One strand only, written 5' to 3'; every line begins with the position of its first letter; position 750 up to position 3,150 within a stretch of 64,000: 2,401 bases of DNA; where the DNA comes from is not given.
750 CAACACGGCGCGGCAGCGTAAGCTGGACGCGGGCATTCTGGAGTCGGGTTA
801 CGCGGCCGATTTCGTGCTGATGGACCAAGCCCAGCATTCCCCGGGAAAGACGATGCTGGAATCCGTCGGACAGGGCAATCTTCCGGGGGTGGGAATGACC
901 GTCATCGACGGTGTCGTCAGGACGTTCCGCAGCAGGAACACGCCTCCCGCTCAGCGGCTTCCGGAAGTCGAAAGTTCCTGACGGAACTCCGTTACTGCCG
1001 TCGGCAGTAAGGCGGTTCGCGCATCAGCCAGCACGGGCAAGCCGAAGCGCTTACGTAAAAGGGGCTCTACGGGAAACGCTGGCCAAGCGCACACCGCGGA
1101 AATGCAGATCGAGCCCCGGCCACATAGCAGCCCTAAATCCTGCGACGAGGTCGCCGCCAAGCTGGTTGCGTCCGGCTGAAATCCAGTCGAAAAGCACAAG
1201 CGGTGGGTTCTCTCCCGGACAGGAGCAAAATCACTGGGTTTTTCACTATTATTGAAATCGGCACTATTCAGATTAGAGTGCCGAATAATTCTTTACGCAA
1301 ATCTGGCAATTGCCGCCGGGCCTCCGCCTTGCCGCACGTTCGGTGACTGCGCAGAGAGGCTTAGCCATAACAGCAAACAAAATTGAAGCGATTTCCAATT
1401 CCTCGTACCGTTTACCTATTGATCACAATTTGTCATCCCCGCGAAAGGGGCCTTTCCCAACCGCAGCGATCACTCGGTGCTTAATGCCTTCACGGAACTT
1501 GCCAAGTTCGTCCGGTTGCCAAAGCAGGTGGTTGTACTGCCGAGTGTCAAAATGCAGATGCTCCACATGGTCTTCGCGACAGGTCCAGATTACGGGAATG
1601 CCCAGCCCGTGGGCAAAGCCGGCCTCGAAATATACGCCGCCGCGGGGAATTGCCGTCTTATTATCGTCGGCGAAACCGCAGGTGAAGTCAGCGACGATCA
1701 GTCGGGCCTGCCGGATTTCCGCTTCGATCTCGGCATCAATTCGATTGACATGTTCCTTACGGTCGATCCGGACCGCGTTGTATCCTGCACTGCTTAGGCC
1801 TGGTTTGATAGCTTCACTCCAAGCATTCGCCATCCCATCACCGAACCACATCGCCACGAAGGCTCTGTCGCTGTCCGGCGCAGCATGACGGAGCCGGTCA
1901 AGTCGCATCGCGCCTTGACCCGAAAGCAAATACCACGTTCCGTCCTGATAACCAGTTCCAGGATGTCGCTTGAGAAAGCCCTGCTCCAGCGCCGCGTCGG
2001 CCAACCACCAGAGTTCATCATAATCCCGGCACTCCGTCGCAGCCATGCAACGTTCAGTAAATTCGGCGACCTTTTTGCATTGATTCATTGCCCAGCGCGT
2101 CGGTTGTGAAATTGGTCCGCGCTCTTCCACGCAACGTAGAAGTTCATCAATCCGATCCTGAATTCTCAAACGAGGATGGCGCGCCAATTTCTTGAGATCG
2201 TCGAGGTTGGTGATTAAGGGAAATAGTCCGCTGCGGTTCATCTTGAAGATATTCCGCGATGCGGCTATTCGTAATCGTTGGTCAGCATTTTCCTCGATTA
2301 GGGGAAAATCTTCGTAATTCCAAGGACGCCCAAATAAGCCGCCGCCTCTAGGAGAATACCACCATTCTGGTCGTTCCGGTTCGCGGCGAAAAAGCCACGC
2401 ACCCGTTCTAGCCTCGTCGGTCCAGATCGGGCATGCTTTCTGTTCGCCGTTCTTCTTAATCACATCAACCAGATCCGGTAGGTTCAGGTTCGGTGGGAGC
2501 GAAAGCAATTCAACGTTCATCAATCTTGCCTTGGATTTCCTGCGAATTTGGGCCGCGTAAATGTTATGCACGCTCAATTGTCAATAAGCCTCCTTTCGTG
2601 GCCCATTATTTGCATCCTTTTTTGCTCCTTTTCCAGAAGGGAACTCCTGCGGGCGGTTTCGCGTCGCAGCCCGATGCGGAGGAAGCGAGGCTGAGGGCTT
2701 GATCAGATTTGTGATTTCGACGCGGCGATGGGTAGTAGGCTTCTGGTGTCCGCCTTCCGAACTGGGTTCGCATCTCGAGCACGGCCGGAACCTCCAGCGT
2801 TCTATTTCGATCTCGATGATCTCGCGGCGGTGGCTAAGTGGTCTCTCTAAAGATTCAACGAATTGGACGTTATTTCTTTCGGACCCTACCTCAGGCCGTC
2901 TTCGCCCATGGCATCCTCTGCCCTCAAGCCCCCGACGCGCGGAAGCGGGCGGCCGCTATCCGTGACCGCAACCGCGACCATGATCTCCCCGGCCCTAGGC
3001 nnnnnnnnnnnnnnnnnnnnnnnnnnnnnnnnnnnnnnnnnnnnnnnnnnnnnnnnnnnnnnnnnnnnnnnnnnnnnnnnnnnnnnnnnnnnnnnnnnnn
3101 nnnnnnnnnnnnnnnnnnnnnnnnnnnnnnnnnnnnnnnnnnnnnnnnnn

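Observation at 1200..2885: AT-richer islet with one gene: unknown N-terminal module fused to an NDT/TIR-like Rossmann domain (candidate stand-alone conflict or defence gene)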

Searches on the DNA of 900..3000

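Call 58: search_rna_families(source=window, start=900, end=3000, threshold=evalue, max_evalue=1)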
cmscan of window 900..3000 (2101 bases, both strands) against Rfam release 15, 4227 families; matches with E-value up to 1: 0.
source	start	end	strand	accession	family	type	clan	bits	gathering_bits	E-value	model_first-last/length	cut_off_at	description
